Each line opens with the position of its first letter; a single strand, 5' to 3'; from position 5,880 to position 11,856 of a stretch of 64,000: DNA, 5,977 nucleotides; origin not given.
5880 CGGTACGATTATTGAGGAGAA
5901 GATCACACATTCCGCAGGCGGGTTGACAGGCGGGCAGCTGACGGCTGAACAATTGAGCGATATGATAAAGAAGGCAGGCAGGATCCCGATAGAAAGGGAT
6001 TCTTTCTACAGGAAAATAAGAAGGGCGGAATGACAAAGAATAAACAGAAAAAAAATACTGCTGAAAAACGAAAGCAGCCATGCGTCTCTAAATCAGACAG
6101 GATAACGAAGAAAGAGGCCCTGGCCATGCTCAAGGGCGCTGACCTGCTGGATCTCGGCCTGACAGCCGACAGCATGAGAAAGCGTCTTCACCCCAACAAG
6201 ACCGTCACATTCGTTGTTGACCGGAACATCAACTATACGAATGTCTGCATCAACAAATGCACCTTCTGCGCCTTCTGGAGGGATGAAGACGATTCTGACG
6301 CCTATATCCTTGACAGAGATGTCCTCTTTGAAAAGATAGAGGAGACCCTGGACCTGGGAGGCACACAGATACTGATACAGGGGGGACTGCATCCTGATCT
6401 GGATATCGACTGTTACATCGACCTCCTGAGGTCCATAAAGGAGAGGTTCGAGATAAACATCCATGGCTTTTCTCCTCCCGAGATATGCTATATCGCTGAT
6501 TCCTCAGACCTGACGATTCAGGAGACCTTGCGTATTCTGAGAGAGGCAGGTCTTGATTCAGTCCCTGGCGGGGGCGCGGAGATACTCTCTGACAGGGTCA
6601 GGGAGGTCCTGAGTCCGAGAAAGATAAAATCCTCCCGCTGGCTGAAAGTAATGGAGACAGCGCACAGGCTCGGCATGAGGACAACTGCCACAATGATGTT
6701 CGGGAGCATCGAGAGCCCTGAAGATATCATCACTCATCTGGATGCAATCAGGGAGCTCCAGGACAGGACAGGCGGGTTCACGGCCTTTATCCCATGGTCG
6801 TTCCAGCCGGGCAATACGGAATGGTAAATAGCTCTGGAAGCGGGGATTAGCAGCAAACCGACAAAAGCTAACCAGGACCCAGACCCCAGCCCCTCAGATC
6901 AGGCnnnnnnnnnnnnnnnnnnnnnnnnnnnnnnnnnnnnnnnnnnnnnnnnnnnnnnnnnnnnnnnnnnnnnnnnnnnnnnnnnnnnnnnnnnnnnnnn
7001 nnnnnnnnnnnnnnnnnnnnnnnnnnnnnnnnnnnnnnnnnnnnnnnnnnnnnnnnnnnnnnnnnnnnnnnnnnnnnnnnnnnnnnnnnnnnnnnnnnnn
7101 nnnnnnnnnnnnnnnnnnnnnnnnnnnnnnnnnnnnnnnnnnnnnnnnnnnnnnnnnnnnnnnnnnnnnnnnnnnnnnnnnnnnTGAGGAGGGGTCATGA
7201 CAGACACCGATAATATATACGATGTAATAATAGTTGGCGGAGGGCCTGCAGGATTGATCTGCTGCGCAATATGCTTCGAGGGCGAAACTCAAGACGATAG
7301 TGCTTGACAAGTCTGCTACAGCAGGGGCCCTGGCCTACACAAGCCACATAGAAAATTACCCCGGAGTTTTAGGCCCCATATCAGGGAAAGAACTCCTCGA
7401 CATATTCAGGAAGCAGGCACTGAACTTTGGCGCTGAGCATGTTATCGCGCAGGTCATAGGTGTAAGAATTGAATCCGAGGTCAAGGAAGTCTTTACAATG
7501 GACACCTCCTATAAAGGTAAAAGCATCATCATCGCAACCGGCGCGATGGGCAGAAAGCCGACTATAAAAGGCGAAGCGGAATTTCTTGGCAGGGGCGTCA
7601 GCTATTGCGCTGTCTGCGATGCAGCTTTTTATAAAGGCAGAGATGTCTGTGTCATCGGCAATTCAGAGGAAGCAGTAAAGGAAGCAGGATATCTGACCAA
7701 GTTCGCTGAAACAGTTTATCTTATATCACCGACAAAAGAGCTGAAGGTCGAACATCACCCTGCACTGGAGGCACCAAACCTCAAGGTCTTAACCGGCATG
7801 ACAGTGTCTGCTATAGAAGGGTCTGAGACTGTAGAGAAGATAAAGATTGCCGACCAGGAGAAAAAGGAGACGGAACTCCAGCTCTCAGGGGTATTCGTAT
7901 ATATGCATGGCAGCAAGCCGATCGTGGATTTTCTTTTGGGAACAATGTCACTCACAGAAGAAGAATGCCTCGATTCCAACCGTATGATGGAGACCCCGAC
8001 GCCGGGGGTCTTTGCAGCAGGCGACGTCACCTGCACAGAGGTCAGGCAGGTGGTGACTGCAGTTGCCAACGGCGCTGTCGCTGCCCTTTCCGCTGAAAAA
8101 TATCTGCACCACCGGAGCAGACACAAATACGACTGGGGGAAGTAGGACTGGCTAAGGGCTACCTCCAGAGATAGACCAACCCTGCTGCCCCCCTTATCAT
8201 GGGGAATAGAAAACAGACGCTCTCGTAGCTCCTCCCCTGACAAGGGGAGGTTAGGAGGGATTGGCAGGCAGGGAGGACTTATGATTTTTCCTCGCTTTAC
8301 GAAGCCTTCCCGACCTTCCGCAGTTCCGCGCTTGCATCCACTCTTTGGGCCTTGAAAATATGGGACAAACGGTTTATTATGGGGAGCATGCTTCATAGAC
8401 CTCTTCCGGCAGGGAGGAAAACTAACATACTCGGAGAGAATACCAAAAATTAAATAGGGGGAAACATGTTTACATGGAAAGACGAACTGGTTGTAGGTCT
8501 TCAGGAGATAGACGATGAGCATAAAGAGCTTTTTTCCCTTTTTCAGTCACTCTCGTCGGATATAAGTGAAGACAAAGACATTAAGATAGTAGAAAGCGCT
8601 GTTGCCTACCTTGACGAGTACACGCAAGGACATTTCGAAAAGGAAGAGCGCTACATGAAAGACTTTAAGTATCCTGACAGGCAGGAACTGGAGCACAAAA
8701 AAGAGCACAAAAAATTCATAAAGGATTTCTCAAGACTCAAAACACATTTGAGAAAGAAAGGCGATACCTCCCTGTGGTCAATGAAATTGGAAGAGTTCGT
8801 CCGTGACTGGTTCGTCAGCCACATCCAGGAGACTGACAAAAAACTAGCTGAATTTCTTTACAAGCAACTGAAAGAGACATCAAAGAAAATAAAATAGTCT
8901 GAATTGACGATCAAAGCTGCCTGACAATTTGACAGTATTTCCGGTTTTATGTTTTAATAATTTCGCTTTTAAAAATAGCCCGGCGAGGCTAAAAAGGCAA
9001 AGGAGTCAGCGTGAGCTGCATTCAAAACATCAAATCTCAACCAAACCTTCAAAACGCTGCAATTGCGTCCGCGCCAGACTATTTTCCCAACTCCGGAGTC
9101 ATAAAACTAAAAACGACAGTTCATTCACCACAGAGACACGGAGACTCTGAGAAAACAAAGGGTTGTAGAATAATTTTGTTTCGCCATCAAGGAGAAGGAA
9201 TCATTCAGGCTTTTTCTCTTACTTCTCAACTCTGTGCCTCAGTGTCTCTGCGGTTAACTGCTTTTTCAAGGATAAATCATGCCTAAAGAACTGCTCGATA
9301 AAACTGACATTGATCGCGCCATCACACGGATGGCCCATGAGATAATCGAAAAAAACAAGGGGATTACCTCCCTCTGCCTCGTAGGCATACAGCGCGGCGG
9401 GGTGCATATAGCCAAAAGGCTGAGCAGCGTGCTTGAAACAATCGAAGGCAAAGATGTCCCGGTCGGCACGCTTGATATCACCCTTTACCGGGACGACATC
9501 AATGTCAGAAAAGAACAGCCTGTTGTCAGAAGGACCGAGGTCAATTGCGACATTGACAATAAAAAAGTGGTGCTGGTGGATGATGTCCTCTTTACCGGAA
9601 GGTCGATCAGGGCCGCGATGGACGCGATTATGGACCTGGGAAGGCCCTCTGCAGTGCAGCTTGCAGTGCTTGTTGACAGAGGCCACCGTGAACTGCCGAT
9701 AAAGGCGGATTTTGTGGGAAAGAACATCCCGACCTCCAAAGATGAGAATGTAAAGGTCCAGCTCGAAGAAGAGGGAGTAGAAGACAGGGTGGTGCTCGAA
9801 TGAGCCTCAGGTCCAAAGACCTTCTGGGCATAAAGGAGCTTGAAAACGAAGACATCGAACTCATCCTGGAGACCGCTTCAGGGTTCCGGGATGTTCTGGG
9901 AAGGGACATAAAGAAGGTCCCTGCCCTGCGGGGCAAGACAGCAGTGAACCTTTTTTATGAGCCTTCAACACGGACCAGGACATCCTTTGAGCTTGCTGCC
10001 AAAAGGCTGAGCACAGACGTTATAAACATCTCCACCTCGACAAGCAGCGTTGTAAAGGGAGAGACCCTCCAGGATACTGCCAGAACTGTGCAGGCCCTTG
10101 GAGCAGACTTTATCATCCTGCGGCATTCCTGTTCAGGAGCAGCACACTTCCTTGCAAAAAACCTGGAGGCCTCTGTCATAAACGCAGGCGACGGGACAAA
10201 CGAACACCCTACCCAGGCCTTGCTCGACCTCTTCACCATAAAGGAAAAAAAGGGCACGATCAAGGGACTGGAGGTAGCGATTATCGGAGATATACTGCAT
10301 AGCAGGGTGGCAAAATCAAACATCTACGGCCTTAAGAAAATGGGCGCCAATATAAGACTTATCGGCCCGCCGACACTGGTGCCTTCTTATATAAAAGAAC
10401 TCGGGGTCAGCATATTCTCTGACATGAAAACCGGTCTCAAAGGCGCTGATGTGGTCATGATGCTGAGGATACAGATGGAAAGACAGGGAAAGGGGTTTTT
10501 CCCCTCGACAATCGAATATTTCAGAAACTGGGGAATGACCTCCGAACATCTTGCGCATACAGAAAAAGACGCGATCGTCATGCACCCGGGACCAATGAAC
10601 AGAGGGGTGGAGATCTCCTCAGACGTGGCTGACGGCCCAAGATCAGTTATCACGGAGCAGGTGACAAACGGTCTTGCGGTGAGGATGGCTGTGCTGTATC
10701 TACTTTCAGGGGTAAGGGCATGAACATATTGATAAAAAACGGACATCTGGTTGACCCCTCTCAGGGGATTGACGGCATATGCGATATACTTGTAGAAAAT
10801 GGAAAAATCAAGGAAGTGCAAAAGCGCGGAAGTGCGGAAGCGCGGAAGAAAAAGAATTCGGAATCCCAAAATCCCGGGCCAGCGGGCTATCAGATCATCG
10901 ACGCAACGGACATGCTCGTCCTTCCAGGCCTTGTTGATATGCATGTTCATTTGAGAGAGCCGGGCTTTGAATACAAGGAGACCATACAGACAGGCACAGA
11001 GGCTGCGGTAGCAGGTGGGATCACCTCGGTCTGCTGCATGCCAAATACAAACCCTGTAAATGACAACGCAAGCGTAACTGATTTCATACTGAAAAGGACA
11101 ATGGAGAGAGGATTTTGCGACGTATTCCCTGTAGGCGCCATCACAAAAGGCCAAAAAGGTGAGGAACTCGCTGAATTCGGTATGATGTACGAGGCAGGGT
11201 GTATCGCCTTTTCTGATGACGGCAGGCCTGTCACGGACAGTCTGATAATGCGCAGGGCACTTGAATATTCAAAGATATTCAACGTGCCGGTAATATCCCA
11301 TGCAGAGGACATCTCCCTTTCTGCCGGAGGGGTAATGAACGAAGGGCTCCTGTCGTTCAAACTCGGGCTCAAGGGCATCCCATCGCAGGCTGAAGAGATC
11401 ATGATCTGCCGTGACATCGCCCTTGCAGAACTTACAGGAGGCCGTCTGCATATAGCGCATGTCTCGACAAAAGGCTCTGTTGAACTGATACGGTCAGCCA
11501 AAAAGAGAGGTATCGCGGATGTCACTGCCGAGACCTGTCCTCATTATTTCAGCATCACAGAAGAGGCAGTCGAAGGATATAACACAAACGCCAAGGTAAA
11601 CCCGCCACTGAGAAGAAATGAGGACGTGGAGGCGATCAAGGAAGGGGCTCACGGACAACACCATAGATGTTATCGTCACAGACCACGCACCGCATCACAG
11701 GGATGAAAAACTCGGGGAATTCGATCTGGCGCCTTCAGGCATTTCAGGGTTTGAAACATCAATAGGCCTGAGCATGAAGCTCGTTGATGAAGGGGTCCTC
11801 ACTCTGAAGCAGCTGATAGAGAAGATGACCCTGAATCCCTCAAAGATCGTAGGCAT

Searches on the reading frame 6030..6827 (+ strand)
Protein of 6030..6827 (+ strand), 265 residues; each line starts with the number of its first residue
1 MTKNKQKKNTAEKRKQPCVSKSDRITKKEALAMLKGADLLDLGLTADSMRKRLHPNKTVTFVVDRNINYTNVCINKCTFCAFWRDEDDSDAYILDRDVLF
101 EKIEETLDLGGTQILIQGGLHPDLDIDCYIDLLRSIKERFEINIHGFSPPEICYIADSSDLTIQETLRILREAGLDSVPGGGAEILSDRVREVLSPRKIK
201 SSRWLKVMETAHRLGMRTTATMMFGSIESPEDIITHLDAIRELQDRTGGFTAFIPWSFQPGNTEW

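Call 17: search_protein_families(library=pfam, proteins=[window:6030-6827:+])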
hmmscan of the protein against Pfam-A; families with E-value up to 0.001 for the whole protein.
window:6030-6827:+ (265 aa): 1 family
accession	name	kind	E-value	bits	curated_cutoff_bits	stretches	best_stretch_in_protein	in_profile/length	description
PF04055.27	Radical_SAM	-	1.8e-24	87.2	29.5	1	67-239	1-165/166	Radical SAM superfamily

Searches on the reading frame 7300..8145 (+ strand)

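Call 17: search_protein_families(library=pfam, proteins=[window:7300-8145:+])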
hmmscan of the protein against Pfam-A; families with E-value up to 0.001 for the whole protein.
window:7300-8145:+ (281 aa): 2 families
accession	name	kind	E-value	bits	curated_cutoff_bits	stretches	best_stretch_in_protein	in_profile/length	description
PF07992.20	Pyr_redox_2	-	3.7e-24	86.1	26.1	1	47-258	68-291/291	Pyridine nucleotide-disulphide oxidoreductase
PF13738.12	Pyr_redox_3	-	2.9e-14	53.5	30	1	50-241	102-305/305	Pyridine nucleotide-disulphide oxidoreductase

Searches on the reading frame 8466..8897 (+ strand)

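Call 18: search_protein_families(library=pfam, proteins=[window:8466-8897:+])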
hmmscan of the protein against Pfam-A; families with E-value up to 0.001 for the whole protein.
window:8466-8897:+ (143 aa): 1 family
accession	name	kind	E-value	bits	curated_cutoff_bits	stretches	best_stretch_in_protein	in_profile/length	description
PF01814.28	Hemerythrin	-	1.8e-15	58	25.3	1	11-130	2-126/127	Hemerythrin HHE cation binding domain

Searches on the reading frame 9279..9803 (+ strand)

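Call 18: search_protein_families(library=pfam, proteins=[window:9279-9803:+])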
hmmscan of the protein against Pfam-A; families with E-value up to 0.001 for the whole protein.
window:9279-9803:+ (174 aa): 2 families
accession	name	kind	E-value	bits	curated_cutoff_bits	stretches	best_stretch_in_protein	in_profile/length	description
PF00156.33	Pribosyltran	-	6.7e-25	87.7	26.3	1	4-160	4-153/158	Phosphoribosyl transferase domain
PF14681.12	UPRTase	-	7.4e-08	32.5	27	1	25-131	61-158/206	Uracil phosphoribosyltransferase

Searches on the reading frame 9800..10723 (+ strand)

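Call 17: search_protein_families(library=pfam, proteins=[window:9800-10723:+])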
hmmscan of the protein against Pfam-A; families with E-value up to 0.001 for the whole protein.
window:9800-10723:+ (307 aa): 2 families
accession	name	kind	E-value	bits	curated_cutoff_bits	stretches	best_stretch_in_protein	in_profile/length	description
PF02729.26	OTCace_N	-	7.2e-45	153.1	29.9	1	6-149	1-148/148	Aspartate/ornithine carbamoyltransferase, carbamoyl-P binding domain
PF00185.30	OTCace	-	1.2e-31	110.3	29.4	1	155-302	1-157/157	Aspartate/ornithine carbamoyltransferase, Asp/Orn binding domain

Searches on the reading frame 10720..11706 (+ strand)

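Call 17: search_protein_families(library=pfam, proteins=[window:10720-11706:+])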
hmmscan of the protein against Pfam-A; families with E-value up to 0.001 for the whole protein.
window:10720-11706:+ (328 aa): 3 families
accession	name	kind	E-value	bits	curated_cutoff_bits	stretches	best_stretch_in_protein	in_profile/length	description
PF12890.13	DHOase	-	9.1e-13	49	21.2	1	66-252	3-141/142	Dihydro-orotase-like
PF01979.26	Amidohydro_1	-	1.7e-12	47.7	25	1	66-272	1-220/345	Amidohydrolase family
PF07969.17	Amidohydro_3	-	2e-05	24.7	29.7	1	58-87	1-29/472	Amidohydrolase family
